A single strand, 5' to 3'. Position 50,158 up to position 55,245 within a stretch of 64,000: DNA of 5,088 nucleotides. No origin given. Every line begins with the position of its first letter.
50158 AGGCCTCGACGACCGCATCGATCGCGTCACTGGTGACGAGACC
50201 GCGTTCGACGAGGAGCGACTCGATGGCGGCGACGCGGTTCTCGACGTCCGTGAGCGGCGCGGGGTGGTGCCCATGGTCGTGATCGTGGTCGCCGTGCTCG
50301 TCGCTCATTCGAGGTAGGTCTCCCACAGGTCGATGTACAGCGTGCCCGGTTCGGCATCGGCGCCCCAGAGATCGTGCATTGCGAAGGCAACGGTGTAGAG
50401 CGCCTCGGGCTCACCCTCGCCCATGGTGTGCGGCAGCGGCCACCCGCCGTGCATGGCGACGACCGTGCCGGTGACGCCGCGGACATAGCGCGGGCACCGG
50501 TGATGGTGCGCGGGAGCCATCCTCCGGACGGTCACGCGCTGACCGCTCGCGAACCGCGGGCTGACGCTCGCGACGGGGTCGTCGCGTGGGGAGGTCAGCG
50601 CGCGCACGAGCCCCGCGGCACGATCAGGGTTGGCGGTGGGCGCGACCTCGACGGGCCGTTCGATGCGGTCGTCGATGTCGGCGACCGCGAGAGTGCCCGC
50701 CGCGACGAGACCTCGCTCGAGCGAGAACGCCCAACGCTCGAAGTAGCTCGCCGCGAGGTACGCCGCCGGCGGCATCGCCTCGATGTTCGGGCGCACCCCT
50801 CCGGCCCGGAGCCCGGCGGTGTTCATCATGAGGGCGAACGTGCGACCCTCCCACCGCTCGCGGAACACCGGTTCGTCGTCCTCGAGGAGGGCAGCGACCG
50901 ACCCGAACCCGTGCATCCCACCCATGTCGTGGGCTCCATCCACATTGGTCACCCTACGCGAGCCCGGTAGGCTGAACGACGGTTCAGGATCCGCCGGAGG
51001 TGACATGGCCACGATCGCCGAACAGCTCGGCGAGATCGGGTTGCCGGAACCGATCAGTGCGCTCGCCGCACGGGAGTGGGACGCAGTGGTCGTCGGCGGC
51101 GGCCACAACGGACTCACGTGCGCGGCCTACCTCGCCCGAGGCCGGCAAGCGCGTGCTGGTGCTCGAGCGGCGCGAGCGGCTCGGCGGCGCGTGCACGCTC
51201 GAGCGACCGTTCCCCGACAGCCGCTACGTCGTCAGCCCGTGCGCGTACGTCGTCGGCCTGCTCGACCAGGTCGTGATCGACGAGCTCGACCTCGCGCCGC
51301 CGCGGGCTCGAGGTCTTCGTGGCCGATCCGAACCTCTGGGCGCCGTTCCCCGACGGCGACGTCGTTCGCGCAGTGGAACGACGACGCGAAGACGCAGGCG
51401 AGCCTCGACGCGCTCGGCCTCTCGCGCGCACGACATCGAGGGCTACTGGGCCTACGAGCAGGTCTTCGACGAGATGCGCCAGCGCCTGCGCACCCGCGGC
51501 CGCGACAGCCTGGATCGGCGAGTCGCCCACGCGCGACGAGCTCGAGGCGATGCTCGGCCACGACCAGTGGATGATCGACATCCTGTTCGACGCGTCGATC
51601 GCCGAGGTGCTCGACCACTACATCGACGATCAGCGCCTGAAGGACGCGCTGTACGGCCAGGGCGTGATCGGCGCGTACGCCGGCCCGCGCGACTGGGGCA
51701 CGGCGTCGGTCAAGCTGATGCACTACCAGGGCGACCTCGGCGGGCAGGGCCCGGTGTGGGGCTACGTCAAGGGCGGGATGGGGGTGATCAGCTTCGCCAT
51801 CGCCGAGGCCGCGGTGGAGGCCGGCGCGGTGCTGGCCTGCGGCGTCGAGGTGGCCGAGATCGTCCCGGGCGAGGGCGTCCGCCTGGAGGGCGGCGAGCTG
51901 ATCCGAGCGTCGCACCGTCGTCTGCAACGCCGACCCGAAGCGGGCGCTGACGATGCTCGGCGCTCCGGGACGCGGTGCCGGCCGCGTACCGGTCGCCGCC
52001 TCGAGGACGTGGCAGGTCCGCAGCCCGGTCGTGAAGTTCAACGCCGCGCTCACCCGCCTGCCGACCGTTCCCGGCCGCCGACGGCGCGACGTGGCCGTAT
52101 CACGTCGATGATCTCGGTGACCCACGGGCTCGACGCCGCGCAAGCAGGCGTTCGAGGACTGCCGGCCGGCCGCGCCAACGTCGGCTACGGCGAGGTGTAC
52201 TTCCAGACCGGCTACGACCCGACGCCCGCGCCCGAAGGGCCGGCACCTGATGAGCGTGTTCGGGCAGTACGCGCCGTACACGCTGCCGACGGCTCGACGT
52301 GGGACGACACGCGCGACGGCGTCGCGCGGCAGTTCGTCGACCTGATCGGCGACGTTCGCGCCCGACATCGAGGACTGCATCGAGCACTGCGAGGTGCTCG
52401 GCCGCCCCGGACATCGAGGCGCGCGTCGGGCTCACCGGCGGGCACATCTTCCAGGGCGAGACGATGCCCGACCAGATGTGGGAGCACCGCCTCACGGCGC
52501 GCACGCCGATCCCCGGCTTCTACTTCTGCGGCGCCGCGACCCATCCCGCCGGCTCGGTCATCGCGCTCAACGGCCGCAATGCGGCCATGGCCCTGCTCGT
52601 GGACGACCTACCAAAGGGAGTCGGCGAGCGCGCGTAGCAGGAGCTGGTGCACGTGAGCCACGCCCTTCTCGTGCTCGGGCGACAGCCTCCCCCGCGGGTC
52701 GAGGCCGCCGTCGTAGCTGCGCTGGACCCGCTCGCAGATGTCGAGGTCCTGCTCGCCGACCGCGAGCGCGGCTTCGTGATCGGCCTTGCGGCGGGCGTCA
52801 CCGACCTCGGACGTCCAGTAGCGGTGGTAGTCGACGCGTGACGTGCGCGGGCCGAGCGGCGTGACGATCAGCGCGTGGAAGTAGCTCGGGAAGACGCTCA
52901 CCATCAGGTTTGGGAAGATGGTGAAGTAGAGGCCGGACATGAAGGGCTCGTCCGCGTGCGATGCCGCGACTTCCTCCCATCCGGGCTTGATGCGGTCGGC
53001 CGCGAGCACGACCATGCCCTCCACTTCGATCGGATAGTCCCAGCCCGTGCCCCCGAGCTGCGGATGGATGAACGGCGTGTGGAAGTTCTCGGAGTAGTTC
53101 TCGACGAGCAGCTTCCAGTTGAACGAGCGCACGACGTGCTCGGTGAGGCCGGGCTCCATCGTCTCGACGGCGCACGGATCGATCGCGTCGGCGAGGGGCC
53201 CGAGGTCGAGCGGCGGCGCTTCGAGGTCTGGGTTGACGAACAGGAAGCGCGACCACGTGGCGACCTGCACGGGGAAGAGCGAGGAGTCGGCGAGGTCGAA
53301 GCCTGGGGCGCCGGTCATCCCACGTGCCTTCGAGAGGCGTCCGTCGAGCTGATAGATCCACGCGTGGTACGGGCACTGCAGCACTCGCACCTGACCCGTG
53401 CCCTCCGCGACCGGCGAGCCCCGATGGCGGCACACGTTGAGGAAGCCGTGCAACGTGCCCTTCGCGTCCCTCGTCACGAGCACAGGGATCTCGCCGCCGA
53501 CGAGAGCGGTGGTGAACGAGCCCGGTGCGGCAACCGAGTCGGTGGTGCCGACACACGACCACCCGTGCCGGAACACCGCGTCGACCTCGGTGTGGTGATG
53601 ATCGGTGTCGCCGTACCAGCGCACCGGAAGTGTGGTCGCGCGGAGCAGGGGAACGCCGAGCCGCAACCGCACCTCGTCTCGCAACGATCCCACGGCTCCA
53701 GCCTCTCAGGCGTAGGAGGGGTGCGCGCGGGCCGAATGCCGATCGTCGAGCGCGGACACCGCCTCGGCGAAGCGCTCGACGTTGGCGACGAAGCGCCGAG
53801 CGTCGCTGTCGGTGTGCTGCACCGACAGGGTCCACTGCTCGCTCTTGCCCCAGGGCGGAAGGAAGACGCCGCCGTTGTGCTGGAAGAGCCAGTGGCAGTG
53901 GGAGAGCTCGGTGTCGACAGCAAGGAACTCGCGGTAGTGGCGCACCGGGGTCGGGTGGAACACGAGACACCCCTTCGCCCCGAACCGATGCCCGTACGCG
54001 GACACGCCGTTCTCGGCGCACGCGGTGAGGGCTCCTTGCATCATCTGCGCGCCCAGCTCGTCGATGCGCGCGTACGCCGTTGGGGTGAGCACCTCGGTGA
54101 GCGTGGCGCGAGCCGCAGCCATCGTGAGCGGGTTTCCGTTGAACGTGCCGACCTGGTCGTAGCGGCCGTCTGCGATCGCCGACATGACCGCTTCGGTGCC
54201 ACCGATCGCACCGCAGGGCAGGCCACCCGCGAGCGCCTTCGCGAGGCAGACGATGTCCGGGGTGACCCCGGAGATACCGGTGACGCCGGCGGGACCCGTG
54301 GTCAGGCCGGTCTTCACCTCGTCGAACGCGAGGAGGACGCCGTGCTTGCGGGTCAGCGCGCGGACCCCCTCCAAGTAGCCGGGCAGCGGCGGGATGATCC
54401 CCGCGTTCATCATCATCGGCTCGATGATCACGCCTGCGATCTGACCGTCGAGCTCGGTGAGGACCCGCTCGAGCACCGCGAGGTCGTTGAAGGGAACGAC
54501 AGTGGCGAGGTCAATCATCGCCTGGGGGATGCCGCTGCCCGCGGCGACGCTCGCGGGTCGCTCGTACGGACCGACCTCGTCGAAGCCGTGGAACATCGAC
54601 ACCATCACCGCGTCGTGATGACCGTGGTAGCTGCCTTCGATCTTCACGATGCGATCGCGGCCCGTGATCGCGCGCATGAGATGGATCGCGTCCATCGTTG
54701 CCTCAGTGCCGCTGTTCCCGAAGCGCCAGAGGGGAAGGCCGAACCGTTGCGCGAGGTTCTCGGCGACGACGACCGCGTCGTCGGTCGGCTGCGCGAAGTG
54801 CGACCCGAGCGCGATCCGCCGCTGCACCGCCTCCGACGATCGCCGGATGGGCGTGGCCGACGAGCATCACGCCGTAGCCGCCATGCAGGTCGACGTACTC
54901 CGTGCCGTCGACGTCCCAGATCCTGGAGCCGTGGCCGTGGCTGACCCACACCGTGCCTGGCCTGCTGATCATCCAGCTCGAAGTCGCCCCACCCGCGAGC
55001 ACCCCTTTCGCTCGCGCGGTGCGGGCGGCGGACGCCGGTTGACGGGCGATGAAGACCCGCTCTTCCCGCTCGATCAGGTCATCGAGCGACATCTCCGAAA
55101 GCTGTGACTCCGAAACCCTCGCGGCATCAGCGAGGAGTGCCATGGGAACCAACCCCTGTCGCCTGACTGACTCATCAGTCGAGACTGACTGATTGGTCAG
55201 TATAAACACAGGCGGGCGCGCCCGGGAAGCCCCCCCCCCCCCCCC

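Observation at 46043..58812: Patchy, extreme frameshift load: four genes carry many indels while interleaved neighbours are intact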

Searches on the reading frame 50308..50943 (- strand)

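Call 45: search_protein_families(library=pfam, proteins=[window:50308-50943:-], max_evalue=0.00001)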
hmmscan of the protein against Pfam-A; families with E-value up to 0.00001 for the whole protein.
window:50308-50943:- (212 aa): 2 families
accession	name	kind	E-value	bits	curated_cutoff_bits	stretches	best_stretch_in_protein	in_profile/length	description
PF02211.21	NHase_beta_C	-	3.3e-28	98.4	27.7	1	126-212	7-97/98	Nitrile hydratase beta subunit, C-terminal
PF21006.2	NHase_beta_N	-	2e-23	83.1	21.5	1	1-98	1-99/115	Nitrile hydratase beta subunit, N-terminal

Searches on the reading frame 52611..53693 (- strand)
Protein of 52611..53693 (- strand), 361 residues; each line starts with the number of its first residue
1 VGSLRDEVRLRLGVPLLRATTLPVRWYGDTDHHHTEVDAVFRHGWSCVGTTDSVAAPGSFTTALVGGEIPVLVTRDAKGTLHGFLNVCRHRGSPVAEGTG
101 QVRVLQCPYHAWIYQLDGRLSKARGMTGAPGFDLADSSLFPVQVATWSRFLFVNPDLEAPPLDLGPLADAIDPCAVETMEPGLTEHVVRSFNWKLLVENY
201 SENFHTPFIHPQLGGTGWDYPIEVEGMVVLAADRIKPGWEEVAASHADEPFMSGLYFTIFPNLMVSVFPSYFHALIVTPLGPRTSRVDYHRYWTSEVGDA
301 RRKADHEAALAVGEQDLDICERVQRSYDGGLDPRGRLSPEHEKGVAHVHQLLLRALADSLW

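Call 7: find_related_loci(query=window:52611-53693:-, collection=genome_contigs, flank=10000)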
Query window:52611-53693:- (361 aa) in genome_contigs; peptide patterns used: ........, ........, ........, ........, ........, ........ (x = any residue, [..] = any of these).
327 stretches matched a pattern; 316 encode a relative of the query (tblastn E <= 1e-3); the best 80 are kept; 79 distinct loci.
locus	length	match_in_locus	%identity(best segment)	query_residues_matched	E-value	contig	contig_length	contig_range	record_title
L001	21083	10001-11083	82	1-361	0e+0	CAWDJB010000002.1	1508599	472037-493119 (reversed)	MAG: uncultured Acidimicrobiales bacterium isolate MFD06298.bin.1.5 genome assembly, contig: contig_18406, whole genome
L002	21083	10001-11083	81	1-361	0e+0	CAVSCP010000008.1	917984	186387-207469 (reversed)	MAG: uncultured Acidimicrobiales bacterium isolate MFD02159.bin.2.18 genome assembly, contig: contig_5209, whole genome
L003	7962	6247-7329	80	1-361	0e+0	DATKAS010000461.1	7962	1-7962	MAG TPA_asm: Acidimicrobiales bacterium isolate SMAG_U15211 k141_987524, whole genome shotgun sequence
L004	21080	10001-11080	56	14-356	8e-129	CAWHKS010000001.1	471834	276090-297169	MAG: uncultured Acidimicrobiales bacterium isolate MFD02840.bin.2.184 genome assembly, contig: contig_10262, whole genom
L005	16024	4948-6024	55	14-355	2e-128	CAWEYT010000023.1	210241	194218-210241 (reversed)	MAG: uncultured Acidimicrobiales bacterium isolate MFD00962.bin.2.262 genome assembly, contig: contig_94083, whole genom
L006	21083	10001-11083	56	15-360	2e-127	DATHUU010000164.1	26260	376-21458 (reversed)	MAG TPA_asm: Ilumatobacter sp. isolate SMAG_U16115 k141_56343, whole genome shotgun sequence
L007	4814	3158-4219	55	20-357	1e-127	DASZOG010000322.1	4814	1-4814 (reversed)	MAG TPA_asm: Acidimicrobiales bacterium isolate SMAG_U5939 k141_2403357, whole genome shotgun sequence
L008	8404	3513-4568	54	16-350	9e-124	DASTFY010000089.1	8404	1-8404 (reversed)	MAG TPA_asm: Acidimicrobiales bacterium isolate SMAG_U16 k141_593337, whole genome shotgun sequence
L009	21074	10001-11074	53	11-352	4e-123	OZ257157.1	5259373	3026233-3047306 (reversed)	MAG: Ilumatobacteraceae bacterium isolate 8e0d062a-0642-4b73-b20b-d4d8d777789f genome assembly, chromosome: 1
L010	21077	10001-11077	54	16-357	3e-122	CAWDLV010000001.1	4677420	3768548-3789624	MAG: uncultured Acidimicrobiales bacterium isolate MFD04944.bin.2.42 genome assembly, contig: contig_14646, whole genome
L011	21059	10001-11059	53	16-352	3e-122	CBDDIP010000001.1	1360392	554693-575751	MAG: Ilumatobacteraceae bacterium isolate ecf4b43e-8c7f-4fbc-b4e9-bb9e938434e8 genome assembly, contig: contig_1, whole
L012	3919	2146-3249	52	7-356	2e-122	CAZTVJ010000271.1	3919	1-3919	MAG TPA_asm: uncultured Acidimicrobiales bacterium isolate binchicken_co165_421 genome assembly, contig: k141_1835630, w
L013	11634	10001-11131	51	1-360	1e-117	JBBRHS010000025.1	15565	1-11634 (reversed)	MAG: Acidimicrobiia bacterium isolate Co_metawrap_2730 Cmw_2730_k141_8643392_length_15565_cov_7.9982, whole genome shotg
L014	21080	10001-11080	49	17-359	4e-112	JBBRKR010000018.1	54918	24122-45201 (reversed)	MAG: Acidimicrobiales bacterium isolate La1_concoct.050 LA1C_C.050_k141_3689954L_54918_cov_12.9990, whole genome shotgun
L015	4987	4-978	49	52-359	3e-103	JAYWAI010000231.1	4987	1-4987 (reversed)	MAG: Acidimicrobiia bacterium isolate GL92_UP_concoct_71 GL92_UP_concoct_71_230, whole genome shotgun sequence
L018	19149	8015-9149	76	1-361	6e-114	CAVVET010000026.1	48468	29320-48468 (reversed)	MAG: uncultured Acidimicrobiales bacterium isolate MFD02242.bin.2.229 genome assembly, contig: contig_53041, whole genom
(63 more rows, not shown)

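Call 16: find_encoding_contigs(protein=window:52611-53693:-, flank=10000, max_places=10)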
Protein window:52611-53693:- (361 aa): no gene with exactly this product is on record in the collection.

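Call 45: search_protein_families(library=pfam, proteins=[window:52611-53693:-], max_evalue=0.00001)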
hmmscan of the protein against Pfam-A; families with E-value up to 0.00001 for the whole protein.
window:52611-53693:- (361 aa): 2 families
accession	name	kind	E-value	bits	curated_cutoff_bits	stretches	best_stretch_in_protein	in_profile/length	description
PF00848.25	Ring_hydroxyl_A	-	4.7e-26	92.4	24.9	1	179-356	4-206/208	Ring hydroxylating alpha subunit (catalytic domain)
PF00355.32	Rieske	-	4.4e-15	55.8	20.3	1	45-127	2-82/88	Rieske [2Fe-2S] domain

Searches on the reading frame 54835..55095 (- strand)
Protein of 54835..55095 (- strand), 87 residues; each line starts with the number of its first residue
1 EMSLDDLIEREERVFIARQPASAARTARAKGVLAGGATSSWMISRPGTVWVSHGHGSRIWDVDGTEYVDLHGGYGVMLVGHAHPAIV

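Call 50: search_protein_families(library=pfam, proteins=[window:54835-55095:-], max_evalue=0.001)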
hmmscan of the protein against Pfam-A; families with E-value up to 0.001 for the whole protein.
window:54835-55095:- (87 aa): 1 family
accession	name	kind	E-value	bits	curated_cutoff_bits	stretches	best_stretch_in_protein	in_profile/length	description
PF00202.27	Aminotran_3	-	2e-09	37.1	30.5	1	49-87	11-49/403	Aminotransferase class-III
